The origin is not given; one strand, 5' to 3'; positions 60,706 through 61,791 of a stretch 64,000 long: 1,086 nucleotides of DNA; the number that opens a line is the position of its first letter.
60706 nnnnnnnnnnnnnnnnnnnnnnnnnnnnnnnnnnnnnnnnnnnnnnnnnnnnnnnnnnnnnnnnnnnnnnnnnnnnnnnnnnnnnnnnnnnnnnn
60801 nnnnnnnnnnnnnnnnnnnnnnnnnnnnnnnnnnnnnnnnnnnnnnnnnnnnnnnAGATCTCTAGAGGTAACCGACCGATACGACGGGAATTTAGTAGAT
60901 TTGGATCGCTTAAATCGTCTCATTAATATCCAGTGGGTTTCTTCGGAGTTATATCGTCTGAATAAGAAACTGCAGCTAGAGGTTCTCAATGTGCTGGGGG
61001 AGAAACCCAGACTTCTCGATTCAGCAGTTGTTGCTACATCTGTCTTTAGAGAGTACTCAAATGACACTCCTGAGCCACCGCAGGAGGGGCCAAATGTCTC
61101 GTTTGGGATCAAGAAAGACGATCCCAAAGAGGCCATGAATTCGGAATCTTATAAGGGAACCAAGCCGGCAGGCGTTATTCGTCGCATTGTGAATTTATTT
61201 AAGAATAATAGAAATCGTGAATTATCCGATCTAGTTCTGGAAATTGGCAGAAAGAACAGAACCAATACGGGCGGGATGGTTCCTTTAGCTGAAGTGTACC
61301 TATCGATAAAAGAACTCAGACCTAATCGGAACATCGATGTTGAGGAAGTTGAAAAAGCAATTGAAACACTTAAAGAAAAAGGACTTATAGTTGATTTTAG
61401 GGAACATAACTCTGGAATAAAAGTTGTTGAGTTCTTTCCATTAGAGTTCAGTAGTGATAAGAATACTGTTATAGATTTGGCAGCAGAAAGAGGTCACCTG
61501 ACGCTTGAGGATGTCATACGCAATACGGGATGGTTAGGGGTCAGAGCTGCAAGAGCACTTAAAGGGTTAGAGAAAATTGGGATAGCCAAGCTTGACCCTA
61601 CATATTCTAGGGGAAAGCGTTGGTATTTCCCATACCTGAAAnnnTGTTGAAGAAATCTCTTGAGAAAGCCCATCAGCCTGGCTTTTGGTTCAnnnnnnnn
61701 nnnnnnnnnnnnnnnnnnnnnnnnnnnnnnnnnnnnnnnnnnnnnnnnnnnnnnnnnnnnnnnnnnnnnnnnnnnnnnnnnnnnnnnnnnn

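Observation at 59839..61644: Vps36-like ESCRT-II protein with N-terminal multi-zinc-ribbon module and GLUE/PH-like domain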

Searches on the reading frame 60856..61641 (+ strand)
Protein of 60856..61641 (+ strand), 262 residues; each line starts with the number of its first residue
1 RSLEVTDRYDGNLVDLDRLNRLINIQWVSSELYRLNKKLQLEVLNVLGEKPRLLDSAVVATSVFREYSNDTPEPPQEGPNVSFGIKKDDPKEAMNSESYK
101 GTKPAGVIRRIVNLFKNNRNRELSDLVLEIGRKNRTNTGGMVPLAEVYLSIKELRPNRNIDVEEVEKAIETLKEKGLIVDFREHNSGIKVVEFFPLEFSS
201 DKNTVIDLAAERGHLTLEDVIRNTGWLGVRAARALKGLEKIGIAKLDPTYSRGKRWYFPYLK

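Call 64: predict_structure(alignment_id=A5)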
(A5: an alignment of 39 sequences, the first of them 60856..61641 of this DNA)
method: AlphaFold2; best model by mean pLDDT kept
length: 262 residues; sequences in the alignment: 39
mean_pLDDT: 77.6   pTM: 0.54
mean pLDDT of the five models: 77.6, 75.1, 75.0, 74.4, 72.7
residues with pLDDT >= 90: 132; 70-90: 43; 50-70: 40; < 50: 47
segments of 3 or more residues with pLDDT < 50: 1-6, 66-89, 92-96, 98-104
pLDDT, mean of each block of 10 residues (from residue 1): 48 66 73 78 77 55 47 37 40 48 51 67 95 92 96 94 96 95 92 93 95 96 98 97 95 94 83
secondary structure, 60 per line:
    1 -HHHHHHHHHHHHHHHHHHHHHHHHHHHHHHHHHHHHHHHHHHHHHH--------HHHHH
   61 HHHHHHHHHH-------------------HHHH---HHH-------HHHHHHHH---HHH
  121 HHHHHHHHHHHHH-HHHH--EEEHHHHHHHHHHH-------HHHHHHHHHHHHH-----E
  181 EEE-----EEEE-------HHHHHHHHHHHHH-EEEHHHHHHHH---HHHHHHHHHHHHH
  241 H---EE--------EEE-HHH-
elements in order: H2-47 H56-70 H90-93 H107-114 H118-133 H135-138 E141-143 H144-154 H162-174 E180-183 E189-192 H200-212 E214-216 H217-224 H228-241 E255-257
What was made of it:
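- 61024..61173 (+): aa 396-445: variable, probably disordered linker that contains the fusion junction. aa 405-443 have pLDDT <50 (call 64).
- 61174..61641 (+): aa 446-601: EAP30/Vps22-type tandem winged-helix (WH1 about aa 457-531, WH2 about aa 539-596). Model pLDDT >90 (call 64).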

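Call 66: fold_search(model_id=the predicted structure, library=pdb)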
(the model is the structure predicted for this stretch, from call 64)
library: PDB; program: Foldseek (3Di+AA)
matches with E <= 10: 1541; with E <= 0.001: 6
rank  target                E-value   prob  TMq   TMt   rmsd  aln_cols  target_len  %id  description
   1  2zme_A                6.2e-10  1.00  0.49  0.58   6.9       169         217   22  Integrated structural and functional model of the human ESCRT-II complex (released 2008-11-04)
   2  3cuq_A                2.7e-09  1.00  0.47  0.55   2.8       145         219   23  Integrated structural and functional model of the human ESCRT-II complex (released 2008-11-04)
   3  1u5t_A                6.9e-08  1.00  0.47  0.57   9.7       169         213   24  Structure of the ESCRT-II endosomal trafficking complex (released 2004-09-21)
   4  2zme_B                7.8e-08  1.00  0.32  0.38  17.0       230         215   19  Integrated structural and functional model of the human ESCRT-II complex (released 2008-11-04)
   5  3cuq_B                5.2e-07  1.00  0.31  0.39  13.7       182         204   20  Integrated structural and functional model of the human ESCRT-II complex (released 2008-11-04)
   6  8iue_P                3.0e-04  1.00  0.23  0.21   8.5       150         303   15  RNA polymerase III pre-initiation complex melting complex 1 (released 2023-05-24)
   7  9zd6_A                1.2e-03  1.00  0.24  0.17  15.5       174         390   15  Bacterial interstrand DNA crosslink glycosylase AlkX/YcaQ bound to DNA (released 2026-01-14)
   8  3cuq_C                2.4e-03  0.99  0.22  0.31  12.3       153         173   18  Integrated structural and functional model of the human ESCRT-II complex (released 2008-11-04)
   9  8cli_A                3.8e-03  0.99  0.21  0.11  22.1       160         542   11  TFIIIC TauB-DNA monomer (released 2023-06-21)
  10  9zd6_B                4.0e-03  1.00  0.25  0.18  15.2       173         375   15  Bacterial interstrand DNA crosslink glycosylase AlkX/YcaQ bound to DNA (released 2026-01-14)
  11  5u8j_C                4.3e-03  1.00  0.26  0.37  12.1       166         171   14  Crystal structure of a protein of unknown function ECL_02571 involved in membrane biogenesis from Enterobacter cloacae (released 2017-01-18)
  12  8iue_M                4.3e-03  0.95  0.27  0.20  21.7       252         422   15  RNA polymerase III pre-initiation complex melting complex 1 (released 2023-05-24)
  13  8b9x_B                4.6e-03  0.99  0.20  0.21  11.0       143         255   17  Chimeric protein of human UFM1 E3 ligase, UFL1, and DDRGK1 (released 2023-10-25)
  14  8qfc_B                5.8e-03  0.96  0.20  0.10  10.9       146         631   15  UFL1 E3 ligase bound 60S ribosome (released 2024-02-21)
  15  3o2p_E                7.3e-03  1.00  0.24  0.65   4.9        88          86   19  A Dual E3 Mechanism for Rub1 Ligation to Cdc53: Dcn1(P)-Cdc53(WHB) (released 2010-09-15)
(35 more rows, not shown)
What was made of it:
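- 61174..61641 (+): Foldseek top hits SNF8/Vps22, then Vps36, then Vps25 (call 66).
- On Eukaryotic Vps36 (ESCRT-II subunit): The model matches ESCRT-II structures (calls 64, 66). Foldseek: SNF8 6.2e-10, Vps36 7.8e-8 (call 66).
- Checked: The model of aa 457-601 has pLDDT >90 and matches Vps22/SNF8 best (calls 64, 66).
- The fold is specifically the Vps22-type tandem winged helix (call 66).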

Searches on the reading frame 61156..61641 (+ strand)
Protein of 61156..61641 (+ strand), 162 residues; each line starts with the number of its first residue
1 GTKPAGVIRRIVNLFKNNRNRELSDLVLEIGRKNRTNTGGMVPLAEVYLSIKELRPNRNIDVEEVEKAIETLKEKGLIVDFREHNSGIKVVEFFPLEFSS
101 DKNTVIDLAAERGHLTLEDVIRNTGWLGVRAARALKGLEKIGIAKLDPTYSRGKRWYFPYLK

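Call 38: find_homologous_proteins(query=A3, max_evalue=0.00001)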
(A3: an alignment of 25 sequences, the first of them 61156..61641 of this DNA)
Query A3 (25 sequences) (162 aa, profile of the alignment): 46 proteins with E <= 0.00001 among 8000 candidates.
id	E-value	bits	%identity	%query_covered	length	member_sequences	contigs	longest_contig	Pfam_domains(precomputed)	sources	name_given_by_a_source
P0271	9.3e-55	203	40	83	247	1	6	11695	PF04157.23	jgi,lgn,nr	nr:EAP30/Vps36 family vacuolar-sorting protein [Candidatus Njordarchaeum guaymaensis]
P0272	2.3e-54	201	45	83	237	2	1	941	PF04157.23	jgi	-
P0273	4.9e-54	200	41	83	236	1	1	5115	PF04157.23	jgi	-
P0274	1.3e-53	199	43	85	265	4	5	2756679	PF04157.23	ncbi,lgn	ncbi:MAG: hypothetical protein WED05_01715 [Candidatus Atabeyarchaeum deiterrae]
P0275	3.0e-53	198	42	86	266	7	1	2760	PF04157.23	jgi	jgi:hypothetical protein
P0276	7.5e-53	196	35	86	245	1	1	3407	PF04157.23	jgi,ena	-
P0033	3.8e-52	194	33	90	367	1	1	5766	PF04157.23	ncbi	ncbi:MAG: hypothetical protein QW279_05285 [Candidatus Jordarchaeaceae archaeon]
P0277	4.0e-52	194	41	83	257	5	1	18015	PF04157.23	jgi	jgi:hypothetical protein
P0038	3.7e-51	191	35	86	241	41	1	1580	PF04157.23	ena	-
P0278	4.0e-51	191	33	86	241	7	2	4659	PF04157.23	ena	-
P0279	4.8e-51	190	32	86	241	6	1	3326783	PF04157.23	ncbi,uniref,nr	ncbi:MAG: EAP30/Vps36 family vacuolar-sorting protein [Candidatus Heimdallarchaeum endolithica]|unir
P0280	5.4e-51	190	30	96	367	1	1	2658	PF04157.23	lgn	-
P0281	1.7e-50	189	33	86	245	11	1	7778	PF04157.23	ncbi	ncbi:MAG: hypothetical protein ACFFDS_04770 [Candidatus Thorarchaeota archaeon]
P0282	3.6e-50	188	35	86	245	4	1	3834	PF04157.23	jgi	-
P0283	5.7e-50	187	32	86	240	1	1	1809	PF04157.23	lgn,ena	-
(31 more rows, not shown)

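Call 60: search_solved_structures(query=A3, max_evalue=1, show_alignments=5)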
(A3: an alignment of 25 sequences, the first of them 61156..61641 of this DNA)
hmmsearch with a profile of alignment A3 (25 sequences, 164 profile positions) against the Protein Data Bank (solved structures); distinct sequences matched with E-value up to 1: 47.
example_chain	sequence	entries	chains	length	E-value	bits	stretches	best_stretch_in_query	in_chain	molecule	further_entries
3cuq_A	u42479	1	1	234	6.7e-25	90.7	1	6-161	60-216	Vacuolar-sorting protein SNF8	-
2zme_A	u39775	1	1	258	8e-25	90.5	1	6-161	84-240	Vacuolar-sorting protein SNF8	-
3cuq_B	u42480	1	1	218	7.3e-13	51.6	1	15-156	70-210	Vacuolar protein-sorting-associated protein 36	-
2zme_B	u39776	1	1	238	1e-12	51.1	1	15-156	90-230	Vacuolar protein-sorting-associated protein 36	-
1u5t_A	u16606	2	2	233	1.4e-12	50.6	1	11-158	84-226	appears to be functionally related to SNF7; Snf8p | VPS22, YPL002C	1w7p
9gtk_B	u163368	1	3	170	0.0053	19.5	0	105-124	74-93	DARPin 784_F5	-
8d09_A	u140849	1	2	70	0.025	17.3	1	17-73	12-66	HALC4_136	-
2xeh_A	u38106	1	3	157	0.033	16.9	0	99-124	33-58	NI3C MUT6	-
2xee_A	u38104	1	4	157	0.033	16.9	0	99-124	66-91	NI3C DARPIN MUTANT5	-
6gcu_C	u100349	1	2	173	0.035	16.8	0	97-124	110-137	DARPin A3A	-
3i71_A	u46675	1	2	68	0.04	16.6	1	106-148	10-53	Ethanolamine utilization protein eutK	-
1q1h_A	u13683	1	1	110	0.041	16.6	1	90-156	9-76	Transcription Factor E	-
2qyj_A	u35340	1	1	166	0.047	16.4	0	99-124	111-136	ankyrin NI3C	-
5yhx_A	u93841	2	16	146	0.06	16.1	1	40-83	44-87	Zinc transport transcriptional regulator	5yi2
5yi0_B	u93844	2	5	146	0.062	16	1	40-83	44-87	Zinc transport transcriptional regulator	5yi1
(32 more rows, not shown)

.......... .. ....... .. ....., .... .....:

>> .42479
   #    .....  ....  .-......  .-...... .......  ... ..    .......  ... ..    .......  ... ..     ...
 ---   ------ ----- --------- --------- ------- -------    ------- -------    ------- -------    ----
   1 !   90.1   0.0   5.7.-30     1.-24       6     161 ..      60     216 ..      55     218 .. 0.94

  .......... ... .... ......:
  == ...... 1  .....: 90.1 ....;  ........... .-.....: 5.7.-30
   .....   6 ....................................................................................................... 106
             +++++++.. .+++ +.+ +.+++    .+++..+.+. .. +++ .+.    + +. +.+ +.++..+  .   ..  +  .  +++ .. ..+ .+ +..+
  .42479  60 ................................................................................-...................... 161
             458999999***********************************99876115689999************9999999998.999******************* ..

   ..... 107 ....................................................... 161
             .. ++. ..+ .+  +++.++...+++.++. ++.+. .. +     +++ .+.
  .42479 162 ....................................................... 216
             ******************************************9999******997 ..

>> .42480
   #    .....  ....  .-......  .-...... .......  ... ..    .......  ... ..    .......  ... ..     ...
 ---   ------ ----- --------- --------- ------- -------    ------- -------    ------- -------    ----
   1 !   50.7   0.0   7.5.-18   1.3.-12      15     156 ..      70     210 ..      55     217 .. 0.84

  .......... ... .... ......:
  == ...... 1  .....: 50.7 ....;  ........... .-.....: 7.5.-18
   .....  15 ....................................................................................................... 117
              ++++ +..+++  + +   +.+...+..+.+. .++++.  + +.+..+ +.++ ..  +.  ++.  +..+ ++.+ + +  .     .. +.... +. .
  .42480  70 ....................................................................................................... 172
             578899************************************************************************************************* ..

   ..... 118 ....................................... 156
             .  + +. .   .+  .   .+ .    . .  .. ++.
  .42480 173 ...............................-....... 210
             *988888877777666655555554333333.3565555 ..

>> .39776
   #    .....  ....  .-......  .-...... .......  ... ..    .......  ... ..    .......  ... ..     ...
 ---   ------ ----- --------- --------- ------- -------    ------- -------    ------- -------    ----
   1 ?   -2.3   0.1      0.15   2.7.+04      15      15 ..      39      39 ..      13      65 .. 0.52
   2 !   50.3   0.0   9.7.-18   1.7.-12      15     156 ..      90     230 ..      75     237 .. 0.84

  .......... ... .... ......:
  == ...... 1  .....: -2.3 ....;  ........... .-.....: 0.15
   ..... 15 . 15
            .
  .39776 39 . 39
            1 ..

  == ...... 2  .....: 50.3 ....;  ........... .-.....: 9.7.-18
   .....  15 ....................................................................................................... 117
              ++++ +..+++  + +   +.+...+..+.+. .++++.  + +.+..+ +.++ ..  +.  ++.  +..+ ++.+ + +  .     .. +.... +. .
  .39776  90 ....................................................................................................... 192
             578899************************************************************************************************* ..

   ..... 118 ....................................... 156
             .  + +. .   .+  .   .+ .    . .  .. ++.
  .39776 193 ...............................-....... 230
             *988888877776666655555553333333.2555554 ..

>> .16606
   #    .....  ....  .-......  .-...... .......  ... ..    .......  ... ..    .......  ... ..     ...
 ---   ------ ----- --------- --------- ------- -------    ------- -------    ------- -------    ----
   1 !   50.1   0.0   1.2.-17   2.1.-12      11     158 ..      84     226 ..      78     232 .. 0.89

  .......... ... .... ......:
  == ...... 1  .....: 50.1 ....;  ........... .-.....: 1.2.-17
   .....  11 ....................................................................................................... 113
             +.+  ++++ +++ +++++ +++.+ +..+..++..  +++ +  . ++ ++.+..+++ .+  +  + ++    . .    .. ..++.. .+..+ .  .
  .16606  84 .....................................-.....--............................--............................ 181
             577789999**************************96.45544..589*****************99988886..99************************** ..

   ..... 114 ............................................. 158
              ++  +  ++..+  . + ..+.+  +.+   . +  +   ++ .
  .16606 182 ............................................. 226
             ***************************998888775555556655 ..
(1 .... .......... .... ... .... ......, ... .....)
